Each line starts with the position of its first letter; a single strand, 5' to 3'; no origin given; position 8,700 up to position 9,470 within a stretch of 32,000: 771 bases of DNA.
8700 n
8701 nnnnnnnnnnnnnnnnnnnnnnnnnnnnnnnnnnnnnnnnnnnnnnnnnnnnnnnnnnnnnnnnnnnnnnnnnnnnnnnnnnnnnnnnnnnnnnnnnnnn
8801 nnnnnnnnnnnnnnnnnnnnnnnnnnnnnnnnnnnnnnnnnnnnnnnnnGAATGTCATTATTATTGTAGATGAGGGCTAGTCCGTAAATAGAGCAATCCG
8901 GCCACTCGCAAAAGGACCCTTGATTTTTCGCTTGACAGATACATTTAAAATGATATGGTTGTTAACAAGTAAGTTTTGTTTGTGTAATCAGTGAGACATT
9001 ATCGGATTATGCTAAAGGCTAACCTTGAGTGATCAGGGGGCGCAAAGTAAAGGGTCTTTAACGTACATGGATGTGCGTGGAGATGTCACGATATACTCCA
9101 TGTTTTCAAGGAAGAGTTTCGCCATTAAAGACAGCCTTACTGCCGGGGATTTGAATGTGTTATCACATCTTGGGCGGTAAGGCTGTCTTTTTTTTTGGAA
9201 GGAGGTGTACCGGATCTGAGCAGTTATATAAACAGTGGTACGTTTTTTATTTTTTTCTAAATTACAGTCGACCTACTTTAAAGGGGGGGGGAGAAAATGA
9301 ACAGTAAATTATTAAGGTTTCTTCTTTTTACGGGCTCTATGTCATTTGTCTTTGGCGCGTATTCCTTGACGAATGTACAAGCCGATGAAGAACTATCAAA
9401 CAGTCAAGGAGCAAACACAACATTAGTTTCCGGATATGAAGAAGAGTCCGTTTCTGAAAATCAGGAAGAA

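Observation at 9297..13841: Secreted three-gene module: collagen-repeat fibre protein, pro-astacin and trypsin-fold protease, possibly a bacterial 'procollagen plus processing protease' unit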

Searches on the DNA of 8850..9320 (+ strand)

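Call 12: search_rna_families(source=window, start=8850, end=9320, threshold=evalue, max_evalue=1, show_alignments=2)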
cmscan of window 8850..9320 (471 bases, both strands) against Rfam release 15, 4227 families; matches with E-value up to 1: 4.
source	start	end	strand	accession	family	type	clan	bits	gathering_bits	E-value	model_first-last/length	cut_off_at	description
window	9008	9148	+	RF03167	c-di-GMP-I-GGC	Cis-reg; riboswitch;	CL00126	50.2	59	5.5e-11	1-80/80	no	c-di-GMP-I-GGC riboswitch aptamer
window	8953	9033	+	RF03056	RAGATH-35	Gene; sRNA;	-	20.8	38.9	0.15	1-87/87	no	RAGATH-35 RNA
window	9116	9204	+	RF03530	bglG-cis-reg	Cis-reg;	-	18.6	80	0.8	45-129/137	no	cis-regulatory element of the bglG/LicT operon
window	9127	9191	+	RF04136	MIR1862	Gene; miRNA;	-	17.7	84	0.93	1-90/90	no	MIR1862 microRNA precursor family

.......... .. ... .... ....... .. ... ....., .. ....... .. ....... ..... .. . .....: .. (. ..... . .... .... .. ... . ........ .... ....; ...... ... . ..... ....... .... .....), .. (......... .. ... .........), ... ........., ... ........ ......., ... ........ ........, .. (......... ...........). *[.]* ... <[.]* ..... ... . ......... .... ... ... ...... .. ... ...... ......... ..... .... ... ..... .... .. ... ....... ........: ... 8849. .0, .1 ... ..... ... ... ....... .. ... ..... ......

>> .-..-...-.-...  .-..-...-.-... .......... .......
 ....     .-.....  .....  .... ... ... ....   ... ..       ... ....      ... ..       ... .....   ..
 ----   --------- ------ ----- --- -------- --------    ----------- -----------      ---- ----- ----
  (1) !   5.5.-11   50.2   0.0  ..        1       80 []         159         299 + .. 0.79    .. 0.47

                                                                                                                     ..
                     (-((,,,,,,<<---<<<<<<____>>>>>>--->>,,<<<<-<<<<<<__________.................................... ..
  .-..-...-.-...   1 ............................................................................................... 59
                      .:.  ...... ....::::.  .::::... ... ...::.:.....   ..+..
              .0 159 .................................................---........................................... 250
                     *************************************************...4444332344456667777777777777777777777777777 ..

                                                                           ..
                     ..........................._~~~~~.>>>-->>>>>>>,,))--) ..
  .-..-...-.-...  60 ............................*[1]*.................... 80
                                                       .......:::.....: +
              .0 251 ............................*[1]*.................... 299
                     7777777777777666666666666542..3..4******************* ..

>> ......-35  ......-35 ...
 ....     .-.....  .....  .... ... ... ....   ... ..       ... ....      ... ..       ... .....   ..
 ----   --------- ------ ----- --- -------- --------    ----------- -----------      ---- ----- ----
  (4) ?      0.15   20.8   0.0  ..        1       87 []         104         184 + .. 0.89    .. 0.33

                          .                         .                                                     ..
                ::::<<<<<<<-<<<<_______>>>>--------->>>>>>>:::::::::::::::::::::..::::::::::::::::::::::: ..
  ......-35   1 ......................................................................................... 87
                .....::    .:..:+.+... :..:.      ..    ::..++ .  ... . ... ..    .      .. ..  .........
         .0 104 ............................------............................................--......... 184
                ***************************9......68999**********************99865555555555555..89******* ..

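Call 61: build_rna_model(alignment_id=A4, structure=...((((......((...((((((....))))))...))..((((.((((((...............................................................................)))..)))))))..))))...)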
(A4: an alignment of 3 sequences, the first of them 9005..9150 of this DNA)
Model R1 built from alignment A4 (3 sequences, 152 columns); structure: as given.
model positions 149; base pairs 22; branch points 1; effective number of sequences 1.26; information 0.59 bits per position. Calibrated on 0.2 Mb of random sequence (short: E-values are rough).
structure used (alignment columns):
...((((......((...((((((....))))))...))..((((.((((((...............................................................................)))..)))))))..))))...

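Call 63: search_with_rna_model(model_id=R1, sources=[window, L001, L002, L003, L004, L005, L006, L007, L008, L009, L010, L011, L012, L013, L014, L015, L016, L017, L018, L019, L020, L021, L022, L023, L024, L025, L026, L027, L028, L029, L030, L031, L032, L033, L034, L035, L036, L037, L038, L039, L040, L041, L042, L043, L044, L045, L046, L047, L048, L049, L050, L051, L052, L053, L054, L055, L056, L057, L058, L059, L060, L061, L062, L063, L064, L065, L066, L067, L068, L069, L070, L071, L072, L073, L074, L075, L076, L077, L078, L079, L080, L081, L082, L083], max_evalue=1)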
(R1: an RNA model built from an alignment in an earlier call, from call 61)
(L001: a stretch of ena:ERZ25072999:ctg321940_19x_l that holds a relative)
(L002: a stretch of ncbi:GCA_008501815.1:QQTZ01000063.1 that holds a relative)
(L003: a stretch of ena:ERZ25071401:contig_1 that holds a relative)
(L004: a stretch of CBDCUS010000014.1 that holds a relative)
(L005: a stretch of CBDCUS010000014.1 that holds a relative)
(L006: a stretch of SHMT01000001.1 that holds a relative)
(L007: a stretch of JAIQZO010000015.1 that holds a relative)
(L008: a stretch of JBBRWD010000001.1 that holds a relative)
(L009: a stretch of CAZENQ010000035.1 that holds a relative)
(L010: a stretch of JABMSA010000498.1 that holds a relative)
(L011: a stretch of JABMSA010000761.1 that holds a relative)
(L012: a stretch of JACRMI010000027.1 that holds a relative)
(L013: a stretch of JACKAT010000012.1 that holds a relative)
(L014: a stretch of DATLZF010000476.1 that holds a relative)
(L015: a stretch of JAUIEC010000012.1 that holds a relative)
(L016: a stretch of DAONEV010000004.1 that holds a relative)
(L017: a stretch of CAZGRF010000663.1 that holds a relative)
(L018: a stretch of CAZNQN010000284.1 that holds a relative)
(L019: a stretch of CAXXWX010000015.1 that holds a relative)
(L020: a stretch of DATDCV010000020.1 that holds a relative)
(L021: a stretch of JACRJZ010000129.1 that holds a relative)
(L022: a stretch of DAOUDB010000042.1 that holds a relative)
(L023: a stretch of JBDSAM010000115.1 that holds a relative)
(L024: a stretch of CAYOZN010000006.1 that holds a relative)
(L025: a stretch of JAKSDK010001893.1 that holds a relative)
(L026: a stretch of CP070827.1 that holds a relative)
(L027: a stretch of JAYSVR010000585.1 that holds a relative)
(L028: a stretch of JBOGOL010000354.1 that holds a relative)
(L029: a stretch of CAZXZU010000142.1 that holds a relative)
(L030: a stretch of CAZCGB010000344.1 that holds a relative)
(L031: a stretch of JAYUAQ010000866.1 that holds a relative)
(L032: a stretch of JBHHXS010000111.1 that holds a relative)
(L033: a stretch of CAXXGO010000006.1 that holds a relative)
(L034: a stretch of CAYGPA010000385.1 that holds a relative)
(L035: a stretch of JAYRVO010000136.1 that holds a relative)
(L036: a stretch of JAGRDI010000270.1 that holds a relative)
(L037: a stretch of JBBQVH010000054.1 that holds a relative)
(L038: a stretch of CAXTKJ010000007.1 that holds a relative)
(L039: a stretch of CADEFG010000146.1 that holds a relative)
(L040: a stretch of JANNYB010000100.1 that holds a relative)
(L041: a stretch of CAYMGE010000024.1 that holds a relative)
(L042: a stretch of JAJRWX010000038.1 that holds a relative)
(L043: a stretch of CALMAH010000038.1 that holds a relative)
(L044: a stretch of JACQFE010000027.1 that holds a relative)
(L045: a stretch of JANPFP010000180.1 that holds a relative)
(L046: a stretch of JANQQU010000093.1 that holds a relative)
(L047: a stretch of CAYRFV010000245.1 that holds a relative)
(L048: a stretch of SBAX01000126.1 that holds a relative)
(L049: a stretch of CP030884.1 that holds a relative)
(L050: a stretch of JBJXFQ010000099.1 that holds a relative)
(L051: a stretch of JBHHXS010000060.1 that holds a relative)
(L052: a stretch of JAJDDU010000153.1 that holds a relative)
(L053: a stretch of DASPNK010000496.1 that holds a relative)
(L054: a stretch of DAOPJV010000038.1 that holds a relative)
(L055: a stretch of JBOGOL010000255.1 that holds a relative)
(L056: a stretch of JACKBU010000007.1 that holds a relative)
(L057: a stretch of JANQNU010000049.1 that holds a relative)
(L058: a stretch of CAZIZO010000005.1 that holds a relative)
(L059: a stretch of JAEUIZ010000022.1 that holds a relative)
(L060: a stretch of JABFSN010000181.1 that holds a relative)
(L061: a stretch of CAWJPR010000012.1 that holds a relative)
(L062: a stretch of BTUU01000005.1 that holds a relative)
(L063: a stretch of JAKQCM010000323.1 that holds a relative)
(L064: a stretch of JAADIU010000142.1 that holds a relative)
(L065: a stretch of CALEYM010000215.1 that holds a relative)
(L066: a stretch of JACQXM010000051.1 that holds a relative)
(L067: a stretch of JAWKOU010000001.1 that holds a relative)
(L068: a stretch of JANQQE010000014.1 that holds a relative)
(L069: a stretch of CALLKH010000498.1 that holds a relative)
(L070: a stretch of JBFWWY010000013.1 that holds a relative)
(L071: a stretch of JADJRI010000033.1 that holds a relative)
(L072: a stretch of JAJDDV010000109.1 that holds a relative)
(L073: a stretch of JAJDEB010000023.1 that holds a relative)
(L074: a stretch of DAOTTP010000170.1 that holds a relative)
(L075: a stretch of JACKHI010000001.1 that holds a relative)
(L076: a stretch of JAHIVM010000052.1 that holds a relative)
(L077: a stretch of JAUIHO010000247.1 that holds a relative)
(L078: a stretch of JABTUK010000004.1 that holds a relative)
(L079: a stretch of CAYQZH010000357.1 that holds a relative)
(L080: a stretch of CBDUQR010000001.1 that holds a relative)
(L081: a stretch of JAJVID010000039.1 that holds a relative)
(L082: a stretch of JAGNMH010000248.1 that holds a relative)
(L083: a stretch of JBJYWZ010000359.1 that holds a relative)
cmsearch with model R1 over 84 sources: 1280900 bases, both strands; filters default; matches with E-value up to 1: 6.
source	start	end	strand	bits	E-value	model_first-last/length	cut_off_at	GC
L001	5743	5891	+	175.5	1.8e-45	1-149/149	no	0.41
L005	7743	7891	+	175.5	1.8e-45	1-149/149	no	0.41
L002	5873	6024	+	171.9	1.8e-44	1-149/149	no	0.43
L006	7867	8018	+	171.9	1.8e-44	1-149/149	no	0.43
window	9005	9150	+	160.2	3.1e-41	1-149/149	no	0.46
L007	16196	16276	+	15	0.6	1-149/149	no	0.48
